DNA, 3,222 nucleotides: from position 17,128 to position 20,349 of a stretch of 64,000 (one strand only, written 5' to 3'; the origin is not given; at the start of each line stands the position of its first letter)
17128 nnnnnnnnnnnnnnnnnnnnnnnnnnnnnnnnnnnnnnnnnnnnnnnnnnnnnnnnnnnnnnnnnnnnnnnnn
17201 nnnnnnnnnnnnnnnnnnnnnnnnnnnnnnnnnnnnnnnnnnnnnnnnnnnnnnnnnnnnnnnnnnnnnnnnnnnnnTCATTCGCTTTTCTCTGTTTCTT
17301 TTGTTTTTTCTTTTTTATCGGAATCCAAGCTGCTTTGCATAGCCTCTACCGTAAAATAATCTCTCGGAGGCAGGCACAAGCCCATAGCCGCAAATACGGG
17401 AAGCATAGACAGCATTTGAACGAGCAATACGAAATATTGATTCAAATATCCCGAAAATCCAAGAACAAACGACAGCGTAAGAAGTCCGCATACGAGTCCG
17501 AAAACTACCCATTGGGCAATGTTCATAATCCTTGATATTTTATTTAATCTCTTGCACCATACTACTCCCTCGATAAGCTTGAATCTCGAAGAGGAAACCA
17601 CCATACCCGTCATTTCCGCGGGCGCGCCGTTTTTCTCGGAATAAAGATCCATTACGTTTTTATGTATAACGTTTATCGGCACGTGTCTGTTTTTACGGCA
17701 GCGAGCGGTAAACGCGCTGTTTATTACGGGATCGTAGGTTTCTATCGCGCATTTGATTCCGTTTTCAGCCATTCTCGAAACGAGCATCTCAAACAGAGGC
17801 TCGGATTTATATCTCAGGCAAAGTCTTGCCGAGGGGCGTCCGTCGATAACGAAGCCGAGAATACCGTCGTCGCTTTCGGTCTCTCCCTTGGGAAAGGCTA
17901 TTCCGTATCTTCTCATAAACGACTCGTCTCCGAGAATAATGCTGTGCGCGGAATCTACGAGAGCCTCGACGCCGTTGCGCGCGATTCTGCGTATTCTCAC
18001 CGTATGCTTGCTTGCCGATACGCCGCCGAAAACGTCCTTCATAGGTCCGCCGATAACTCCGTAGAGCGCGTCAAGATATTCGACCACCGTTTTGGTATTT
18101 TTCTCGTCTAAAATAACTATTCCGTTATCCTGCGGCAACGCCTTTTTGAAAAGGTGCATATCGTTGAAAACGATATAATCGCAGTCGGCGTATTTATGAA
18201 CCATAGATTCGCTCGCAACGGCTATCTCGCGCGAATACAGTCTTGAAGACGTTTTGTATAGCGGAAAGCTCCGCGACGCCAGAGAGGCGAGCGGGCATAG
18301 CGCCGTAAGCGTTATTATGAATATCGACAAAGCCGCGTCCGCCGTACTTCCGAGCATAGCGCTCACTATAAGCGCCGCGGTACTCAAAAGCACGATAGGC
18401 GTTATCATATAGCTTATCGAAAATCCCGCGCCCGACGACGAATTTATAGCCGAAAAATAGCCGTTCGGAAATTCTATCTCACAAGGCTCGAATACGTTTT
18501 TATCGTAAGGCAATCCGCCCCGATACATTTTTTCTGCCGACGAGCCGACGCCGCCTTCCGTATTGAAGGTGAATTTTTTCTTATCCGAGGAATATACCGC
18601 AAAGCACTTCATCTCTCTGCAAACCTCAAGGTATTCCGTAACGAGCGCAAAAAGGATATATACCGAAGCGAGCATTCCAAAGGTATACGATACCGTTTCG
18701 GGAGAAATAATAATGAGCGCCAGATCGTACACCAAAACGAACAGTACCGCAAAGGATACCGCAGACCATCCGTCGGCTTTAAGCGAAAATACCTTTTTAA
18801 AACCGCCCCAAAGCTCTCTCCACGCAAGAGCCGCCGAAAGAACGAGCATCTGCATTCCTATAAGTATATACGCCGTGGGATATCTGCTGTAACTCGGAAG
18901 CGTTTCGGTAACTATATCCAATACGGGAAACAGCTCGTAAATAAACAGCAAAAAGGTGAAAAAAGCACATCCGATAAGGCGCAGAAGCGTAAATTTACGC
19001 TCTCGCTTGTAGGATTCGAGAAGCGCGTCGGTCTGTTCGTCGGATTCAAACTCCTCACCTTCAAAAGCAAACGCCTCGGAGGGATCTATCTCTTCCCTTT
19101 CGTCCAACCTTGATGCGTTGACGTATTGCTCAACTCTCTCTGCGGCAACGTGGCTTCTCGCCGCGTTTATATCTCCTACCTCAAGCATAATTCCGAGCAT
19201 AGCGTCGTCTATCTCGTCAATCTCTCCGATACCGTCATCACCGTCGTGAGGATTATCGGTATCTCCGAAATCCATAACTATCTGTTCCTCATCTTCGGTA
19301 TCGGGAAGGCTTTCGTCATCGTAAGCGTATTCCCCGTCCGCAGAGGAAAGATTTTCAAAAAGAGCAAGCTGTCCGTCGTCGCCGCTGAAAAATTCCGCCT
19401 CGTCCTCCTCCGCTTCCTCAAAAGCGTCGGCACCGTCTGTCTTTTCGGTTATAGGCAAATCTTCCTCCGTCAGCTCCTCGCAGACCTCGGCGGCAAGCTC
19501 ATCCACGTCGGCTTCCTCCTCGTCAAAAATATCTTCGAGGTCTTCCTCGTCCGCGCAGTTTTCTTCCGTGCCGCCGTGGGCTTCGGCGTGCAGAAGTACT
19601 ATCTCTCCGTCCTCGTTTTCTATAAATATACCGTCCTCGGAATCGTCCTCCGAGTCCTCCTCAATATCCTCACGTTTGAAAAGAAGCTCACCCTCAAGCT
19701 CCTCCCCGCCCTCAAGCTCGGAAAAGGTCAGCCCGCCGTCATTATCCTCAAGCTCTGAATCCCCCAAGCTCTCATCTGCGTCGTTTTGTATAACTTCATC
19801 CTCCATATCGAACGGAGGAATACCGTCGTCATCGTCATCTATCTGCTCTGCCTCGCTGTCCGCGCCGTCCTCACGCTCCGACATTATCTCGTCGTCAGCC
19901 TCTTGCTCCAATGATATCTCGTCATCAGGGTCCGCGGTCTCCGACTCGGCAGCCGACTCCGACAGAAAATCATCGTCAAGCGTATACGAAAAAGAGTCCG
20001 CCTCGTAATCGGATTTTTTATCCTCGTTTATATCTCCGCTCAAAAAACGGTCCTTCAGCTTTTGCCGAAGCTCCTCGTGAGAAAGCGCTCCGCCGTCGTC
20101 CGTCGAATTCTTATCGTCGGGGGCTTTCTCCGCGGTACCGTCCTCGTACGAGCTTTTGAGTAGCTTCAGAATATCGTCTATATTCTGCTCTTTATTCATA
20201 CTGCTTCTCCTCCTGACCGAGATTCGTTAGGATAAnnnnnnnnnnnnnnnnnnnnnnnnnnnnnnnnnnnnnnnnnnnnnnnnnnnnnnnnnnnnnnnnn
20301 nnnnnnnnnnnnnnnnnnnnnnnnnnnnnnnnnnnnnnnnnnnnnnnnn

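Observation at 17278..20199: P-type-ATPase-like membrane protein with all catalytic motifs replaced and a 390-aa poly-acidic N-terminus, translationally coupled to the TIGR03960/TIGR03936 radical-SAM pair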

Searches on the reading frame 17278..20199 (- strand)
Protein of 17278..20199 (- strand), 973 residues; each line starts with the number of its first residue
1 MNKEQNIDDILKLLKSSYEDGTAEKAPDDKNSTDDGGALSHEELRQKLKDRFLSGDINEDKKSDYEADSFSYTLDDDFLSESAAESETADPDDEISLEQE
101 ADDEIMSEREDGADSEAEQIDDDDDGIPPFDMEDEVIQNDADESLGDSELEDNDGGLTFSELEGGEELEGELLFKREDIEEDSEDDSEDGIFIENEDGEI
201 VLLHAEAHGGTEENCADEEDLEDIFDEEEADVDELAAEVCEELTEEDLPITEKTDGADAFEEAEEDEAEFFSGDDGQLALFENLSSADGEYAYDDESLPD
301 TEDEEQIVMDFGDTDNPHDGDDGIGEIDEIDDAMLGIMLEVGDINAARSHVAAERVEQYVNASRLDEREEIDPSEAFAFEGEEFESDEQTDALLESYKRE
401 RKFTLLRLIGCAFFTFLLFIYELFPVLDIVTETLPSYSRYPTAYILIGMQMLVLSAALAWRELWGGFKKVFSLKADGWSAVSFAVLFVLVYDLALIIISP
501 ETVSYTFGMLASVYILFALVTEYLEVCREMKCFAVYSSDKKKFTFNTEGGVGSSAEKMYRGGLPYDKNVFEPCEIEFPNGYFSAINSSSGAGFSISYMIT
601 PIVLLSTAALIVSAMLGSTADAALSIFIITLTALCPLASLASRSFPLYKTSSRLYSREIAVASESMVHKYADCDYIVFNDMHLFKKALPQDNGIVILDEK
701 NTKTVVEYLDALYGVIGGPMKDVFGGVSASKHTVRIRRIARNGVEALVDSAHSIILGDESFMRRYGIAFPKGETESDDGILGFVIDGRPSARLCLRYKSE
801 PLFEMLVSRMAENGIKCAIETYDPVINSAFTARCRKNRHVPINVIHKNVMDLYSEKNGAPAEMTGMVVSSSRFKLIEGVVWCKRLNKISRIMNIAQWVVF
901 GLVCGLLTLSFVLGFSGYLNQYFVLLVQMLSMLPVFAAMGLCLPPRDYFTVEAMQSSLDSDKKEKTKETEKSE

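Call 7: search_protein_families(library=pfam, proteins=[window:17278-20199:-], max_evalue=1)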
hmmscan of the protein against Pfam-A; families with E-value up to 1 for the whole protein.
window:17278-20199:- (973 aa): 0 families

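Call 8: search_protein_families(library=ncbifam, proteins=[window:17278-20199:-], max_evalue=1)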
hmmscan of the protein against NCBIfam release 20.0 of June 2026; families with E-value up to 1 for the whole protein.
window:17278-20199:- (973 aa): 2 families
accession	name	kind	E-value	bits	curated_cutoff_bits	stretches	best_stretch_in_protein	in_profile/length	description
TIGR01525.1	ATPase-IB_hvy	subfamily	0.023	13.6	346.25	1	596-770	171-353/560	heavy metal translocating P-type ATPase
NF002957.0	PRK03619.1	equivalog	0.12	11.8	212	1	282-338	138-193/222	phosphoribosylformylglycinamidine synthase subunit PurQ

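Call 72: predict_structure(alignment_id=A4)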
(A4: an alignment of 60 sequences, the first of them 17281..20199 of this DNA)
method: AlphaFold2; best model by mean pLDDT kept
length: 973 residues; sequences in the alignment: 60
mean_pLDDT: 74.1   pTM: 0.70
mean pLDDT of the five models: 74.1, 72.0, 71.8, 71.2, 70.8
residues with pLDDT >= 90: 481; 70-90: 159; 50-70: 64; < 50: 269
segments of 3 or more residues with pLDDT < 50: 1-5, 20-39, 54-74, 85-128, 130-190, 196-199, 205-302, 312-324
pLDDT, mean of each block of 10 residues (from residue 1): 54 67 35 39 75 44 33 49 46 32 30 30 41 34 34 35 35 34 38 51 45 35 43 44 37 32 32 42 37 36 50 42 54 81 68 77 75 83 90 95 97 97 90 86 95 97 93 89 96 94 89 97 96 96 87 88 93 91 84 82 94 93 94 90 95 96 94 96 93 92 93 93 81 93 95 95 92 78 96 94 94 96 94 90 94 72 85 96 96 93 93 89 94 95 93 90 95 95
secondary structure, 60 per line:
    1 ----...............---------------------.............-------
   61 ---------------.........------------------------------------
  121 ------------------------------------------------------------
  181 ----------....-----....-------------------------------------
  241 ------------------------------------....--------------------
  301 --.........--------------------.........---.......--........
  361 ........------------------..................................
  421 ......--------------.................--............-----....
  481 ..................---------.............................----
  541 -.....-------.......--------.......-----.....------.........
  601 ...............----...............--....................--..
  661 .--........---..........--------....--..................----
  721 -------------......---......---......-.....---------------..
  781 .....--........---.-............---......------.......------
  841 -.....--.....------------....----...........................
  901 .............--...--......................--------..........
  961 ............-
elements in order (helices of 4 or more, strands of 3 or more residues): H5-19 H41-53 H76-84 E191-194 E200-203 H277-280 H303-311 H332-340 H344-350 H353-368 H387-426 H441-457 H460-471 H477-498 H508-536 E542-546 H554-560 E569-575 H581-585 H592-615 H620-634 H637-656 E659-661 H664-671 E675-679 H680-683 E693-696 H699-716 E734-739 E743-748 E752-757 H759-763 E779-785 E788-795 H801-812 E816-821 H828-834 E842-846 H849-853 E866-869 H874-913 H921-942 H951-972
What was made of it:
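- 20143..20187 (-): Conserved N-terminal amphipathic helix motif (residues 5-19, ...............). Variants are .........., S(A/V)(D/E)ELLxxLK and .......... in the three subfamilies. Helix 5-19 in the model (call 72).
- It is disordered (call 72).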
